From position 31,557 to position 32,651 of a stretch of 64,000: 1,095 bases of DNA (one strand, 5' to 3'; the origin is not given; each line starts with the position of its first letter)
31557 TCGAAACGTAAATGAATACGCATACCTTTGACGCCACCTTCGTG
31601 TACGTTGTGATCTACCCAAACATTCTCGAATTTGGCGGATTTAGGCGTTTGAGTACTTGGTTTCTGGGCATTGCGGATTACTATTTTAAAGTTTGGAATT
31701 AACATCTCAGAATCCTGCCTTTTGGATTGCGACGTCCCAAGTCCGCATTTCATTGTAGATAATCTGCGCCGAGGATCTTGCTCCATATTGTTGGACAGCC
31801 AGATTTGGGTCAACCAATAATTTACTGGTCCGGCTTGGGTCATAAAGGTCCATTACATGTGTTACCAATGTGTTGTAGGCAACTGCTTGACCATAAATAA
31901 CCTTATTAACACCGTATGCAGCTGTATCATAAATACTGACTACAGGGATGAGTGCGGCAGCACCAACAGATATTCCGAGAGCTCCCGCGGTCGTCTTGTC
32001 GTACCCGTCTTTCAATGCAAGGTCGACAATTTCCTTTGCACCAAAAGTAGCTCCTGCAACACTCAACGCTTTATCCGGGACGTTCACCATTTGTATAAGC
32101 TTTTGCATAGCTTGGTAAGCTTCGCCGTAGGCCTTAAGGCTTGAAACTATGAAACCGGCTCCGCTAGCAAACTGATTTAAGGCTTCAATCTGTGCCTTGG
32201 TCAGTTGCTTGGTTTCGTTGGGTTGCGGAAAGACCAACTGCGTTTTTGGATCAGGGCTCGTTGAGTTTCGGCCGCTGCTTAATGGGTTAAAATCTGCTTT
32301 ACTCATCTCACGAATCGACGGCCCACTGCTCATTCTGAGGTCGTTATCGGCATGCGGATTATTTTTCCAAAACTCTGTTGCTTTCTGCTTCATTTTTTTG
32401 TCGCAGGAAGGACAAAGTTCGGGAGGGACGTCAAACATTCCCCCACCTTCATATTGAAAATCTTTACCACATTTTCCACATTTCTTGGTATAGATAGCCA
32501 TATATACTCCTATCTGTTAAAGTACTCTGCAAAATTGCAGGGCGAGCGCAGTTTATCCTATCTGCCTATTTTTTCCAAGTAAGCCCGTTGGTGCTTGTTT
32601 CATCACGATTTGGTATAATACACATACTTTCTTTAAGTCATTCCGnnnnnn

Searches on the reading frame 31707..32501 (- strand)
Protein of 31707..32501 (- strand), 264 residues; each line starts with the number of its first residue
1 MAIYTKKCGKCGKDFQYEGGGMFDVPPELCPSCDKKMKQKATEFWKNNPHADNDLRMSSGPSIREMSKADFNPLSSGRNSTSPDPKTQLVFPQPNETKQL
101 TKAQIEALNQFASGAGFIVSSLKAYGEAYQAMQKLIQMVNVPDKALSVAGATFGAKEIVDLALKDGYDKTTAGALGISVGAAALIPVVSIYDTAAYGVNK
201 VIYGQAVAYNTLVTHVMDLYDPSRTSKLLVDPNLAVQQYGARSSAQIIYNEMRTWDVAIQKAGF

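Call 87: search_protein_families(library=pfam, proteins=[window:31707-32501:-], max_evalue=0.001)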
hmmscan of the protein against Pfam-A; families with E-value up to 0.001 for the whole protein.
window:31707-32501:- (264 aa): 1 family
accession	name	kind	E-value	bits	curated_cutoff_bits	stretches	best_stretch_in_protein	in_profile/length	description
PF09723.15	Zn_ribbon_8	-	0.00028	21.3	34.4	1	1-38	1-38/41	Zinc ribbon domain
